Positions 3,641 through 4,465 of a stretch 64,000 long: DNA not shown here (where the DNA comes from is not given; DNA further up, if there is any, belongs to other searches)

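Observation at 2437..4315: Tandem secreted paralogs built from a novel ~110-aa 'WGNL' repeat domain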

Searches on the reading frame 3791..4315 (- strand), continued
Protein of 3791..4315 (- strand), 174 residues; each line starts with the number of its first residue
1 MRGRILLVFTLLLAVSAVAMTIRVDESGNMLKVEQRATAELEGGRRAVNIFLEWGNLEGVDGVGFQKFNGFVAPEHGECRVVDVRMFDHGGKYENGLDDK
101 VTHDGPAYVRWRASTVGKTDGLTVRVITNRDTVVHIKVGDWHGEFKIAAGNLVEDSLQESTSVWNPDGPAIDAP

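Call 57: search_protein_families(library=pfam, proteins=[L009:6252-7862:+, L009:4814-5734:+, L009:3561-4817:+, L009:1166-3373:-, L009:6487-7035:+, L009:7287-7895:-], max_evalue=0.001)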
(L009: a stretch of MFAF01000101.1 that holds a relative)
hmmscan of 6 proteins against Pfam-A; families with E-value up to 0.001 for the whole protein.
L009:6252-7862:+ (536 aa): 13 families
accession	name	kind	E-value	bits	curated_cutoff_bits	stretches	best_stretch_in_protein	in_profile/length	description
PF00005.33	ABC_tran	-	3.5e-46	157.6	25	2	358-486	2-137/137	ABC transporter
PF13304.12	AAA_21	-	3.2e-13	50.8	27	0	372-388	4-26/304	AAA domain, putative AbiEii toxin, Type IV TA system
PF02463.25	SMC_N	-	5.5e-12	46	40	0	431-504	117-187/220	RecF/RecN/SMC N terminal domain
PF13555.12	AAA_29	-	2e-08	34.3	27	0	357-384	12-39/61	P-loop containing region of AAA domain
PF13401.12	AAA_22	-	5.3e-08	33.7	27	1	372-488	10-96/130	AAA domain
PF13191.12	AAA_16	-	1.1e-07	32.9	32.6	1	367-497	24-153/167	AAA ATPase domain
PF13604.12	AAA_30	-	1.1e-07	32.2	27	1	371-512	22-124/191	AAA domain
PF13238.12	AAA_18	-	6.3e-05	23.9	29.4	0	372-415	3-39/128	AAA domain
PF03308.22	MeaB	-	6.5e-05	22.5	23.1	0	9-54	21-66/273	Methylmalonyl Co-A mutase-associated GTPase MeaB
PF13476.12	AAA_23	-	0.0001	23.5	27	0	372-386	24-38/201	AAA domain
PF13671.12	AAA_33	-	0.00019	22.2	27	0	372-392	4-24/143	AAA domain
PF13521.12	AAA_28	-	0.00086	20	27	0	369-387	1-19/164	AAA domain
PF05729.18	NACHT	-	0.00097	19.4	26.7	0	370-388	3-21/167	NACHT domain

L009:4814-5734:+ (306 aa): 0 families

L009:3561-4817:+ (418 aa): 0 families

L009:1166-3373:- (735 aa): 1 family
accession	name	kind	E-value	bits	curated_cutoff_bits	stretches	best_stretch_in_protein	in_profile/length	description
PF01663.27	Phosphodiest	-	3.2e-29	103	23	2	47-174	1-103/342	Type I phosphodiesterase / nucleotide pyrophosphatase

L009:6487-7035:+ (182 aa): 0 families

L009:7287-7895:- (202 aa): 0 families

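Call 64: fold_search(model_id=the predicted structure, library=viral)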
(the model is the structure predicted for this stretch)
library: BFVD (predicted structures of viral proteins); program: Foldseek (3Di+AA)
matches with E <= 10: 727; with E <= 0.001: 1
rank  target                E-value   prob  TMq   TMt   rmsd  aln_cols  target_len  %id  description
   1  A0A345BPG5            7.7e-04  0.72  0.22  0.10  16.8       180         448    7  (no name in the UniProt tables at hand)
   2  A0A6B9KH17            3.8e-03  0.85  0.29  0.20  12.5       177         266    7  Uncharacterized protein [Atrato Sobemo-like virus 1]
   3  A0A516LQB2            4.4e-03  1.00  0.40  0.33   8.5       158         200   11  (no name in the UniProt tables at hand)
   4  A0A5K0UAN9            6.7e-03  0.92  0.34  0.13  15.9       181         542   10  Uncharacterized protein [Yasminevirus sp. GU-2018]
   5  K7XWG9                7.9e-03  0.98  0.44  0.39  16.8       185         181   10  EORF11 [Rat cytomegalovirus (isolate England)]
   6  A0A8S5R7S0            8.3e-03  1.00  0.40  0.38   6.1       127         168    6  Uncharacterized protein [virus sp. ctah610]
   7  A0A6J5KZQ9            8.7e-03  0.99  0.38  0.14   6.6       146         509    8  Uncharacterized protein [uncultured Caudovirales phage]
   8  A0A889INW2            1.1e-02  0.41  0.24  0.22  17.8       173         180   10  Uncharacterized protein [Evros sobemo-like virus]
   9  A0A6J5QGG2            1.6e-02  0.66  0.25  0.26  11.0       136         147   11  Uncharacterized protein [uncultured Caudovirales phage]
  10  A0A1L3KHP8            1.9e-02  0.23  0.17  0.13  14.4       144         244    7  (no name in the UniProt tables at hand)
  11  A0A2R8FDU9            2.5e-02  0.98  0.37  0.23   5.7       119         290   14  Collagen-like protein [Brazilian cedratvirus IHUMI]
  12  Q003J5                2.5e-02  0.41  0.17  0.11  16.9       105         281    7  Orf254 [White spot syndrome virus]
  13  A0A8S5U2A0            2.6e-02  0.97  0.40  0.28   8.4       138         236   14  DUF5067 domain-containing protein [Siphoviridae sp. ctqzz19]
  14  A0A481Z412            2.8e-02  0.93  0.30  0.14  12.5       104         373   12  Uncharacterized protein [Pithovirus LCPAC103]
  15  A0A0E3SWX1            2.8e-02  0.85  0.31  0.20  11.2       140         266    9  B160 [Rat cytomegalovirus (isolate England)]
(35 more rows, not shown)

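Call 67: find_encoding_contigs(protein=P0015, flank=7000, max_places=1)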
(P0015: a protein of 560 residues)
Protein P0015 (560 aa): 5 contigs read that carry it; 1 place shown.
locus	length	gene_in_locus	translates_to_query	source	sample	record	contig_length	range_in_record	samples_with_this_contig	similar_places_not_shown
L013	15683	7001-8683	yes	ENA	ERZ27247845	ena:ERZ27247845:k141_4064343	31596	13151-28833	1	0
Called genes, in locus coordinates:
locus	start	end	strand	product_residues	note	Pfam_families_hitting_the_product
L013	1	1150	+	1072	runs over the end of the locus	PF01839:FG-GAP (faint), PF13517:FG-GAP_3, PF07593:UnbV_ASPIC, PF07705:CARDB, PF00801:PKD (weak), PF18911:PKD_4, PF00801:PKD, PF18911:PKD_4, +2 more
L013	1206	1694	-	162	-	PF00881:Nitroreductase, PF14512:TM1586_NiRdase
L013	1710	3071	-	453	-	PF07690:MFS_1, PF00083:Sugar_tr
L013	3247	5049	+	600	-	PF01326:PPDK_N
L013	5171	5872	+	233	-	PF00753:Lactamase_B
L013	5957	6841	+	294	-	-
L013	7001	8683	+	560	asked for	PF13620:CarboxypepD_reg (faint), PF13715:CarbopepD_reg_2 (faint)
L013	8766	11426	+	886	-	-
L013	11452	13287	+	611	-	PF13231:PMT_2 (weak)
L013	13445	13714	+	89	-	-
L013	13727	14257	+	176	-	PF12840:HTH_20 (faint), PF24266:HTH_HVO_0163_N, PF13412:HTH_24, PF01022:HTH_5 (weak)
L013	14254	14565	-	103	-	-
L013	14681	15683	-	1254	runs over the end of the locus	?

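Call 68: find_encoding_contigs(protein=P0044, flank=7000, max_places=1)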
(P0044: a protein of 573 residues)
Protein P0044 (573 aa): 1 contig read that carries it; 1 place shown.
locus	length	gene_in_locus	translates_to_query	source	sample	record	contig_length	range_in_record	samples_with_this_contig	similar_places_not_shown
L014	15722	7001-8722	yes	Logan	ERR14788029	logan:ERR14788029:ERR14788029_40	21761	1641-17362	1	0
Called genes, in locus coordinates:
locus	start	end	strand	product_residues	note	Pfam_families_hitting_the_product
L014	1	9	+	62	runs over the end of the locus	-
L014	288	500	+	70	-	-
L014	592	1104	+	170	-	-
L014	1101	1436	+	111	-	-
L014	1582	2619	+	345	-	-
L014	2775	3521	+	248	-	-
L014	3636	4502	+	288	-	PF01116:F_bP_aldolase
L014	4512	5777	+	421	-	PF13742:tRNA_anti_2, PF02601:Exonuc_VII_L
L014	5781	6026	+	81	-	PF02609:Exonuc_VII_S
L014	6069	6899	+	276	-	PF06550:SPP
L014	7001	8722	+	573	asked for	-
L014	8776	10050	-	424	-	PF03600:CitMHS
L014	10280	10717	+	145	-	PF27746:Small_heat_shock_put (weak), PF00011:HSP20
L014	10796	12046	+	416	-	PF27218:MJ0043_C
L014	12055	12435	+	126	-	-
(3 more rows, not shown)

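Call 76: list_cluster_members(proteins=[P0022, P0024, P0029, P0035, P0036, P0043, P0031, P0039, P0016, P0019])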
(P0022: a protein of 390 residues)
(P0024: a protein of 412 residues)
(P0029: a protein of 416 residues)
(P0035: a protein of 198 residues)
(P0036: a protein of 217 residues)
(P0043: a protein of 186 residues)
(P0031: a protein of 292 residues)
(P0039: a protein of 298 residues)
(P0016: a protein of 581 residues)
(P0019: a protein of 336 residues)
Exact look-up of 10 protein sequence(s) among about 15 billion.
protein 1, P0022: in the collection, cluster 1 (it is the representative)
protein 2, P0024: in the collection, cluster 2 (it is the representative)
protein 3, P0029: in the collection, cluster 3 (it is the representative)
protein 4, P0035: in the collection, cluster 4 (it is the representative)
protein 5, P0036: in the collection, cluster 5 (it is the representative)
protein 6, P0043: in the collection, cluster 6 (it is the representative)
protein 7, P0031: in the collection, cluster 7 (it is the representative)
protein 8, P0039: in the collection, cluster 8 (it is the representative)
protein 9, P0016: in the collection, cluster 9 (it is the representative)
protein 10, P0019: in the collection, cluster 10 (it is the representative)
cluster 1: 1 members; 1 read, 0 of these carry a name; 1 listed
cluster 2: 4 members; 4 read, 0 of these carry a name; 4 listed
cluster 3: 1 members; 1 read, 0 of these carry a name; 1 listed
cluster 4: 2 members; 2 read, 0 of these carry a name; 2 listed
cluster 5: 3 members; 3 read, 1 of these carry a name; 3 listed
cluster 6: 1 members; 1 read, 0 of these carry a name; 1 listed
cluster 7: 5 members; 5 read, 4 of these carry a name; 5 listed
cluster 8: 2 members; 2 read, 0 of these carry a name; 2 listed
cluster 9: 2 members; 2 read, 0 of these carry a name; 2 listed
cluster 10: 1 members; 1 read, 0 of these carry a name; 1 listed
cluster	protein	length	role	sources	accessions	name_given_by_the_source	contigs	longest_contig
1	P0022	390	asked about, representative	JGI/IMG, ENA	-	-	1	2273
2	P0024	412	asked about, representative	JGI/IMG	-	-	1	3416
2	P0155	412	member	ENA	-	-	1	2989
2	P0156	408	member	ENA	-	-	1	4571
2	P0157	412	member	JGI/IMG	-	-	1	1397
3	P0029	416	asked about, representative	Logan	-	-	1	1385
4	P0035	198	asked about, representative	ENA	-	-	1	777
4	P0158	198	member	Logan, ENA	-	-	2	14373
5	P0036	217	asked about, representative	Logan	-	-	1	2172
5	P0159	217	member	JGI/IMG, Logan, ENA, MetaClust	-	\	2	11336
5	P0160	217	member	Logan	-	-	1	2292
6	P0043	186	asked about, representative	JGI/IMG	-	-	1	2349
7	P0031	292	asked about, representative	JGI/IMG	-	hypothetical protein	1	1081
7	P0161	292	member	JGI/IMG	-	hypothetical protein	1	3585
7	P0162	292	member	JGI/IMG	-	hypothetical protein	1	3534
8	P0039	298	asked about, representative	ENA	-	-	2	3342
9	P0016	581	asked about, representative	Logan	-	-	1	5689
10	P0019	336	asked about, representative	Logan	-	-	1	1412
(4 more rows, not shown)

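Call 77: search_protein_families(library=pfam, proteins=[P0040, P0046, P0055, P0059, P0068, P0086, P0089, P0090, P0016, P0009], max_evalue=0.001)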
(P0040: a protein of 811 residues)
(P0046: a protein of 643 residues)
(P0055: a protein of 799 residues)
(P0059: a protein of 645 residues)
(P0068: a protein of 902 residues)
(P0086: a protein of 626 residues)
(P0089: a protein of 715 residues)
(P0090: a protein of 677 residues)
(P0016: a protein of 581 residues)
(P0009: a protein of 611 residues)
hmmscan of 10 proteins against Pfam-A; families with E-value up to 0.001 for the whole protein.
P0040 (811 aa): 1 family
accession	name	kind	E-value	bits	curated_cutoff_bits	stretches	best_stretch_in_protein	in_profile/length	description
PF00395.25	SLH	-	1.1e-17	64.2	20.8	2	623-669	1-39/44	S-layer homology domain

P0046 (643 aa): 1 family
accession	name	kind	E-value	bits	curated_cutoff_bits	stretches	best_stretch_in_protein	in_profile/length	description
PF00395.25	SLH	-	1.5e-11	44.5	20.8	1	585-628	2-44/44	S-layer homology domain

P0055 (799 aa): 9 families
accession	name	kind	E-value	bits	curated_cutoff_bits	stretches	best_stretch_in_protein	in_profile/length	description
PF13620.12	CarboxypepD_reg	-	1.8e-34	118.4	32.3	4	134-210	3-82/82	Carboxypeptidase regulatory-like domain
PF13715.12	CarbopepD_reg_2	-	5.3e-29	100.5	32.2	2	134-215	2-82/88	CarboxypepD_reg-like domain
PF08308.17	PEGA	-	4.3e-10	39.8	20.8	0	171-212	28-70/71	PEGA domain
PF17210.9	SdrD_B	-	1.2e-06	29.1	29.7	0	598-635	35-72/112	SdrD B-like domain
PF09430.16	EMC7_beta-sandw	-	4.3e-06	27.4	26.6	0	599-633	17-51/122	ER membrane protein complex subunit 7, beta-sandwich domain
PF17802.7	SpaA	-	4.4e-06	27.2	23.1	0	597-634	29-66/91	Prealbumin-like fold domain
PF07210.18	DUF1416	-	4.2e-05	23.8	23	0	133-207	22-95/97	Protein of unknown function (DUF1416)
PF14686.12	fn3_3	-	8.2e-05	22.8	24.4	0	600-643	24-69/75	Polysaccharide lyase family 4, domain II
PF23193.1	NOMO_3rd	-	0.00025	21.5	27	0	577-629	35-86/120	NOMO third transthyretin-like domain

P0059 (645 aa): 3 families
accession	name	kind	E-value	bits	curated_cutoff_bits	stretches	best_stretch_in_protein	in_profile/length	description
PF00395.25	SLH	-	9.1e-20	70.8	20.8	2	593-635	2-44/44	S-layer homology domain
PF00050.26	Kazal_1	-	1.5e-06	28.5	21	1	29-50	7-28/49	Kazal-type serine protease inhibitor domain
PF07648.20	Kazal_2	-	2.1e-05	25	22.8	1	28-51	3-27/48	Kazal-type serine protease inhibitor domain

P0068 (902 aa): 1 family
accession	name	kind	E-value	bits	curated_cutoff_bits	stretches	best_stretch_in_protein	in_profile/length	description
PF19403.5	SpaA_2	-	5e-11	43.5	25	0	608-690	3-96/96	Prealbumin-like fold domain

P0086 (626 aa): 1 family
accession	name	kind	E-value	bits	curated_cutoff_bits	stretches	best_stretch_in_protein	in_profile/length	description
PF00395.25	SLH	-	8.2e-07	29.3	20.8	0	562-588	18-44/44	S-layer homology domain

P0089 (715 aa): 1 family
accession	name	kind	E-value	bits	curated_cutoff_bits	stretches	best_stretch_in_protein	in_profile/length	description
PF00395.25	SLH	-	2e-16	60.1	20.8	2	660-703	2-44/44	S-layer homology domain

P0090 (677 aa): 0 families

P0016 (581 aa): 2 families
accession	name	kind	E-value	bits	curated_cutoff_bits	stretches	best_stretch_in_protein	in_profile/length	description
PF13620.12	CarboxypepD_reg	-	2.9e-11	44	32.3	1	345-393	31-81/82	Carboxypeptidase regulatory-like domain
PF13715.12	CarbopepD_reg_2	-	6.4e-07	29.8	32.2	0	345-388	27-71/88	CarboxypepD_reg-like domain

P0009 (611 aa): 0 families

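Call 81: search_protein_families(library=phrogs, proteins=[window:3791-4315:-], max_evalue=1)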
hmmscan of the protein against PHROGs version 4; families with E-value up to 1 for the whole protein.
window:3791-4315:- (174 aa): 1 family
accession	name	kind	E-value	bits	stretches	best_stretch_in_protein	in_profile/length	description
phrog_37783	-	unknown function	0.26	12.4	1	61-81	101-121/147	-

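Call 82: search_protein_families(library=padloc, proteins=[window:3791-4315:-], max_evalue=1)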
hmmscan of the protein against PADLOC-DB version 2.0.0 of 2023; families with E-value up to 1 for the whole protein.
window:3791-4315:- (174 aa): 0 families
